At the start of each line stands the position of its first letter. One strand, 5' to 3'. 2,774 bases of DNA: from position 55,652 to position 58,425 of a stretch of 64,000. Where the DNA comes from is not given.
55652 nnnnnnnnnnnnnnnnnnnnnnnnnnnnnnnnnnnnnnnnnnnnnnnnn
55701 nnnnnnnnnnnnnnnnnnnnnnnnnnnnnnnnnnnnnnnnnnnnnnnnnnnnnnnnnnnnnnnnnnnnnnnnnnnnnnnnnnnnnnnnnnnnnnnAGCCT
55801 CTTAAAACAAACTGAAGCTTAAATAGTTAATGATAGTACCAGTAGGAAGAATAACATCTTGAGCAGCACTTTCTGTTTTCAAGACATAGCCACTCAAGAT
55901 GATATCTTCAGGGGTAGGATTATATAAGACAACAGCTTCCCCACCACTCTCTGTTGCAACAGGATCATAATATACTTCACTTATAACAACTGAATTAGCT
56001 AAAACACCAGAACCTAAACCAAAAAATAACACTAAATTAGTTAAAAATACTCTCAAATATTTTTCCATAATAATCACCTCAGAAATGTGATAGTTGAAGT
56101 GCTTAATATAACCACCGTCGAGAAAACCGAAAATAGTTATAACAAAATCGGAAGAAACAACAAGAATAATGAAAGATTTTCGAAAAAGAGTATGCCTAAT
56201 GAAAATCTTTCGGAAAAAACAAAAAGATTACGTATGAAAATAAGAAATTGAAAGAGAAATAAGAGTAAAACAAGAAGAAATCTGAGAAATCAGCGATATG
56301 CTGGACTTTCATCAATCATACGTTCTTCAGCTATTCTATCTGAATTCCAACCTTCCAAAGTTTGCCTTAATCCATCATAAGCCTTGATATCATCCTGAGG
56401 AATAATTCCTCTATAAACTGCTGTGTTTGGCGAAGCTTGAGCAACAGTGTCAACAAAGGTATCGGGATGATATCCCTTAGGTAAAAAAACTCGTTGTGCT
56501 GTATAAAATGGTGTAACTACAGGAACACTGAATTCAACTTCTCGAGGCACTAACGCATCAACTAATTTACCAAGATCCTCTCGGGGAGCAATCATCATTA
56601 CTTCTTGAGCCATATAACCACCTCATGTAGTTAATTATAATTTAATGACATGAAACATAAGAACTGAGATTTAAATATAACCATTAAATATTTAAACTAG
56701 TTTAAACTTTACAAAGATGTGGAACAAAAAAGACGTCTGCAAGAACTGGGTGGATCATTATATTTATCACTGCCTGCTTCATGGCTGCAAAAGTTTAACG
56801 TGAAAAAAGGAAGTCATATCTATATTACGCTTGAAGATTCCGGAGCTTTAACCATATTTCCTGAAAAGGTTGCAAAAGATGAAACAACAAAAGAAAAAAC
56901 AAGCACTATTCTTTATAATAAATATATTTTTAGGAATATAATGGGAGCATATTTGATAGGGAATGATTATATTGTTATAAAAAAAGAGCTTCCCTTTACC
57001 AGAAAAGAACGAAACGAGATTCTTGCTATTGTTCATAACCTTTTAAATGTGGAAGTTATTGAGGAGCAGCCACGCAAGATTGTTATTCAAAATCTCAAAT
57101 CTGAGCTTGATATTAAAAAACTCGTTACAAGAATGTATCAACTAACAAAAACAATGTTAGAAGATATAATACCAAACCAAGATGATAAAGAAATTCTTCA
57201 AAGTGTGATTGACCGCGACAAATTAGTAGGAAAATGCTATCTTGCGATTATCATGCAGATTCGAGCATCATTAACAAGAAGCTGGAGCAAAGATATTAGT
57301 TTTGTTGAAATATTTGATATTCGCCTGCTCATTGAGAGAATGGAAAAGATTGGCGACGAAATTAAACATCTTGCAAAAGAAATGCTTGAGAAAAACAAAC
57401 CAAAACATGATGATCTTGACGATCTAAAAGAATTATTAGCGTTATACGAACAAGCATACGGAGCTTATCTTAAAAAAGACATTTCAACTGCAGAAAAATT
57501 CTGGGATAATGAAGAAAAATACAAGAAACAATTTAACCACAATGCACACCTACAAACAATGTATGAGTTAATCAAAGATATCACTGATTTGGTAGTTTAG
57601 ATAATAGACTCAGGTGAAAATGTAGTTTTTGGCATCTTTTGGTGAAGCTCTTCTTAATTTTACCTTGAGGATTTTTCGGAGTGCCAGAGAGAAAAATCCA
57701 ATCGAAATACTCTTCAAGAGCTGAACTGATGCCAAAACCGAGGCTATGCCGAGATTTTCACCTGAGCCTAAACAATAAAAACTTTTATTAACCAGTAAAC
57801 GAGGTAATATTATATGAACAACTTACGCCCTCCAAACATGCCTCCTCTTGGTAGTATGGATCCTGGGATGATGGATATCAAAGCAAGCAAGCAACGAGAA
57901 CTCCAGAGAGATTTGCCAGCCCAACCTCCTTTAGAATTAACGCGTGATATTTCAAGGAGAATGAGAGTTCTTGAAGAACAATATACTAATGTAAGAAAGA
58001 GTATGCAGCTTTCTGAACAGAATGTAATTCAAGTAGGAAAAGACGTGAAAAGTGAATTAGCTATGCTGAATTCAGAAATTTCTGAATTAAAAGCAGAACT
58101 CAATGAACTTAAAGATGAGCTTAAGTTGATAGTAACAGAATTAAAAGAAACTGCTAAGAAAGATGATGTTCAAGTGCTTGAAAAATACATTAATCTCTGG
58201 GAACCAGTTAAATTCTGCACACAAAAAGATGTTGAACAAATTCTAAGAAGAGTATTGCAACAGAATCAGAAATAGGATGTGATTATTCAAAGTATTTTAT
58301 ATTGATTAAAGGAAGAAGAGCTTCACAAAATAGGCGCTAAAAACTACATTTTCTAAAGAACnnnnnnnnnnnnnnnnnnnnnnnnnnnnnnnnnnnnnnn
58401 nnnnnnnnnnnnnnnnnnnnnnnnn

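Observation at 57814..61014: Candidate undescribed membrane module: three tandem paralogous polytopic proteins plus two coiled-coil proteins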

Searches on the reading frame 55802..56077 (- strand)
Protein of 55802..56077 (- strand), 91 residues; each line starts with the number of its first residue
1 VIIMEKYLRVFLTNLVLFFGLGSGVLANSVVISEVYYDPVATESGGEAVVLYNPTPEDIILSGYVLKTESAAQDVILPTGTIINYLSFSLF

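Call 103: search_protein_families(library=pfam, proteins=[window:55802-56077:-], max_evalue=0.01)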
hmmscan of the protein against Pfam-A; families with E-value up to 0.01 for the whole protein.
window:55802-56077:- (91 aa): 1 family
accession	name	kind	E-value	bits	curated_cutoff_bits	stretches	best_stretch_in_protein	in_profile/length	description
PF00932.25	LTD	-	1e-08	35.9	34.3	1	28-81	6-56/109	Lamin Tail Domain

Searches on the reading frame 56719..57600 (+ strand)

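Call 3: search_protein_families(library=pfam, proteins=[window:56719-57600:+], max_evalue=1)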
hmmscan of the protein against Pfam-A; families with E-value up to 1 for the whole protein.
window:56719-57600:+ (293 aa): 3 families
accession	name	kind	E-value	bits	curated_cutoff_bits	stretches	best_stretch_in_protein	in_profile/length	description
PF01895.24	PhoU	-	4.6e-08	33.8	23.5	1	136-221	1-88/89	PhoU domain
PF04014.23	MazE_antitoxin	-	7.8e-07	29.4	24.7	1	11-50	5-44/48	Antidote-toxin recognition MazE, bacterial antitoxin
PF10073.14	GapR_DNA-bd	-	0.29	11.2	22.6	0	201-222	5-26/72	GapR-like, DNA-binding domain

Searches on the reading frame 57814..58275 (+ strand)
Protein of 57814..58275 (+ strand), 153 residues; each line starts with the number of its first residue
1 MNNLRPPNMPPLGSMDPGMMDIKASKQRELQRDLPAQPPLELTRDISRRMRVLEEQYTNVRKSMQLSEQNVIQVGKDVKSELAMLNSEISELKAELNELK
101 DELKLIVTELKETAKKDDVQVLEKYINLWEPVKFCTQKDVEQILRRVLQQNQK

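Call 3: search_protein_families(library=pfam, proteins=[window:57814-58275:+], max_evalue=1)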
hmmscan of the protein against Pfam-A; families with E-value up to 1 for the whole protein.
window:57814-58275:+ (153 aa): 19 families
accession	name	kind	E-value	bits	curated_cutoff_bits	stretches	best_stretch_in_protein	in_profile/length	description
PF13325.12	MCRS_N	-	0.019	15.3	25.8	1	47-130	112-195/199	N-terminal region of micro-spherule protein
PF04513.17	Baculo_PEP_C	-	0.026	15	38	1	53-117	58-122/140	Baculovirus polyhedron envelope protein, PEP, C terminus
PF18210.6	Knl1_RWD_C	-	0.035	14.7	27.8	1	78-134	2-64/151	Knl1 RWD C-terminal domain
PF06810.17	Phage_scaffold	-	0.039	14.4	35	1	72-126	17-72/170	Phage capsid assembly scaffolding protein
PF03961.19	FapA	-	0.045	13.8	31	1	44-124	159-240/272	Flagellar Assembly Protein A beta solenoid domain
PF09860.14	DUF2087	-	0.081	13.5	22.4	0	115-147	9-41/69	Uncharacterized protein conserved in bacteria (DUF2087)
PF01496.24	V_ATPase_I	-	0.12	10.7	30.7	1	44-129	33-116/815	V-type ATPase 116kDa subunit family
PF09969.14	DUF2203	-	0.14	13.3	24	1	40-106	12-79/122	Uncharacterized conserved protein (DUF2203)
PF10422.14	LRS4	-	0.17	12.2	24.2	1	52-121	50-109/211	Monopolin complex subunit LRS4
PF08286.16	Spc24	-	0.19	12.4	25.3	1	79-141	10-76/109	Spc24 subunit of Ndc80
PF04977.20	DivIC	-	0.23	11.8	28.9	1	76-106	20-50/80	Septum formation initiator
PF20570.3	DUF6779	-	0.25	12.5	28.1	0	56-101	39-92/108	Domain of unknown function (DUF6779)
PF07303.18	Occludin_ELL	-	0.26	12.5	31.2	1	81-149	23-90/101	Occludin homology domain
PF20882.2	Sos7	-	0.27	11.8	27.3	1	80-116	34-70/75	Kinetochore protein Sos7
PF07061.16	Swi5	-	0.31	11.6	22.1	1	85-126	1-40/80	Swi5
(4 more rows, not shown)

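Call 4: search_protein_families(library=ncbifam, proteins=[window:57814-58275:+], max_evalue=1)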
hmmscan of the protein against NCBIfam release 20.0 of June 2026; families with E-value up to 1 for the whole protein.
window:57814-58275:+ (153 aa): 9 families
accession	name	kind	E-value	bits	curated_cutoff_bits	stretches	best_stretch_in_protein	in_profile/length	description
NF038218.1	IcmG_DotF_IVB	equivalog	0.0015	18.2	200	1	35-116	111-188/266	type IVB secretion system protein IcmG/DotF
NF010758.0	PRK14161.1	equivalog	0.0022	17.7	206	1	75-116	13-55/178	nucleotide exchange factor GrpE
NF045487.1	ASRP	equivalog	0.0063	15.2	300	1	47-117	337-446/593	archaea-specific SMC-related protein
TIGR00414.1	serS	equivalog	0.013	14.6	301.65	1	24-114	13-103/418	serine--tRNA ligase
NF033885.1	conj_TraP_IncI1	equivalog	0.038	13.7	135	1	58-116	53-111/217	conjugal transfer protein TraP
NF052612.1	sll0565_fam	equivalog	0.073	13.5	50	1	45-113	9-74/106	sll0565 family protein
NF004434.0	PRK05771.3-3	equivalog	0.19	10.1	777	1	68-112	220-264/686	V-type ATP synthase subunit I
NF033930.1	pneumo_PspA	exception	0.33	9.6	850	1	49-127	172-246/659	pneumococcal surface protein A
NF053609.1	Sul12a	equivalog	0.4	10.9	150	1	57-102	56-101/103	Sul12a family chromatin-organizing protein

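Call 60: find_homologous_proteins(query=window:57814-58275:+, max_evalue=0.001)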
Query window:57814-58275:+ (153 aa): 21 proteins with E <= 0.001 among 89 candidates.
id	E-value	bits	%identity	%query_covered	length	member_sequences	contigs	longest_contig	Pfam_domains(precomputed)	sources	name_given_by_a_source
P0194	2.0e-84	299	93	100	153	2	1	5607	-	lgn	-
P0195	1.2e-78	280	86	100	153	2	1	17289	-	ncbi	-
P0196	4.8e-50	187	58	97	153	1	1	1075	-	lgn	-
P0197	3.2e-40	156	53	91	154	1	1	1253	-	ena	-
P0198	6.2e-33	132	51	88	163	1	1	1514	-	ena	-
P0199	7.0e-32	129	52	82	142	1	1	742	-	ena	-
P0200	1.5e-26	111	54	65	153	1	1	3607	-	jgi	-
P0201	2.0e-26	111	48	73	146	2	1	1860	-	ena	-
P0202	2.5e-26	111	44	80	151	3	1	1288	-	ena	-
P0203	1.5e-25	108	50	69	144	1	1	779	-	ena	-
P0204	5.4e-25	106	45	81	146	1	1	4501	-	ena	-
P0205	6.8e-25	106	47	69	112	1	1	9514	-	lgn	-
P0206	2.2e-24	104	45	73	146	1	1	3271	-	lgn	-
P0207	3.0e-24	104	48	69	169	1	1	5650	-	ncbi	-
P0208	1.2e-23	102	46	69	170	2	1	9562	-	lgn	-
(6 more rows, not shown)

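Call 72: search_protein_families(library=pfam, alignment_id=A5, max_evalue=1)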
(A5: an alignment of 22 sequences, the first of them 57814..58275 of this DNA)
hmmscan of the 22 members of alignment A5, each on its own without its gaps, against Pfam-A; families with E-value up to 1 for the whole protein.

A. member 1, window:57814-58275:+ (153 aa): 19 families
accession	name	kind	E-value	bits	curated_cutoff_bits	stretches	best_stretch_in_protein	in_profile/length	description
PF13325.12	MCRS_N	-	0.019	15.3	25.8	1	47-130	112-195/199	N-terminal region of micro-spherule protein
PF04513.17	Baculo_PEP_C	-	0.026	15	38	1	53-117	58-122/140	Baculovirus polyhedron envelope protein, PEP, C terminus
PF18210.6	Knl1_RWD_C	-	0.035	14.7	27.8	1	78-134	2-64/151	Knl1 RWD C-terminal domain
PF06810.17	Phage_scaffold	-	0.039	14.4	35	1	72-126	17-72/170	Phage capsid assembly scaffolding protein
PF03961.19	FapA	-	0.045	13.8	31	1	44-124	159-240/272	Flagellar Assembly Protein A beta solenoid domain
PF09860.14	DUF2087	-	0.081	13.5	22.4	0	115-147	9-41/69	Uncharacterized protein conserved in bacteria (DUF2087)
PF01496.24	V_ATPase_I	-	0.12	10.7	30.7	1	44-129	33-116/815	V-type ATPase 116kDa subunit family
PF09969.14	DUF2203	-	0.14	13.3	24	1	40-106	12-79/122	Uncharacterized conserved protein (DUF2203)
PF10422.14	LRS4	-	0.17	12.2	24.2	1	52-121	50-109/211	Monopolin complex subunit LRS4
PF08286.16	Spc24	-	0.19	12.4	25.3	1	79-141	10-76/109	Spc24 subunit of Ndc80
PF04977.20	DivIC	-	0.23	11.8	28.9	1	76-106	20-50/80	Septum formation initiator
PF20570.3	DUF6779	-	0.25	12.5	28.1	0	56-101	39-92/108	Domain of unknown function (DUF6779)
PF07303.18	Occludin_ELL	-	0.26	12.5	31.2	1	81-149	23-90/101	Occludin homology domain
PF20882.2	Sos7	-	0.27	11.8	27.3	1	80-116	34-70/75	Kinetochore protein Sos7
PF07061.16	Swi5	-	0.31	11.6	22.1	1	85-126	1-40/80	Swi5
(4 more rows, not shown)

B. families by the number of members that match (of 22 scanned): 159 families (the first 25 are shown)
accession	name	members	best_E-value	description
PF03961.19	FapA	15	0.00055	Flagellar Assembly Protein A beta solenoid domain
PF01496.24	V_ATPase_I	13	0.027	V-type ATPase 116kDa subunit family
PF07889.17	DUF1664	10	0.026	Protein of unknown function (DUF1664)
PF04513.17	Baculo_PEP_C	9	0.00022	Baculovirus polyhedron envelope protein, PEP, C terminus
PF06103.16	DUF948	8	0.0029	Bacterial protein of unknown function (DUF948)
PF07303.18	Occludin_ELL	8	0.012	Occludin homology domain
PF05531.17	NPV_P10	8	0.037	Nucleopolyhedrovirus P10 protein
PF01519.22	DUF16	7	0.00039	Protein of unknown function DUF16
PF09969.14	DUF2203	7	0.0064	Uncharacterized conserved protein (DUF2203)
PF09177.16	STX6_10_61_N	7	0.05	Syntaxin 6/10/61, N-terminal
PF06419.17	COG6_N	6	0.0018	Conserved oligomeric complex COG6, N-terminal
PF14257.11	DUF4349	5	0.0022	Domain of unknown function (DUF4349)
PF15619.11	Lebercilin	5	0.0051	Ciliary protein causing Leber congenital amaurosis disease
PF10805.13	DUF2730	5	0.014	Protein of unknown function (DUF2730)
PF20570.3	DUF6779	5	0.015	Domain of unknown function (DUF6779)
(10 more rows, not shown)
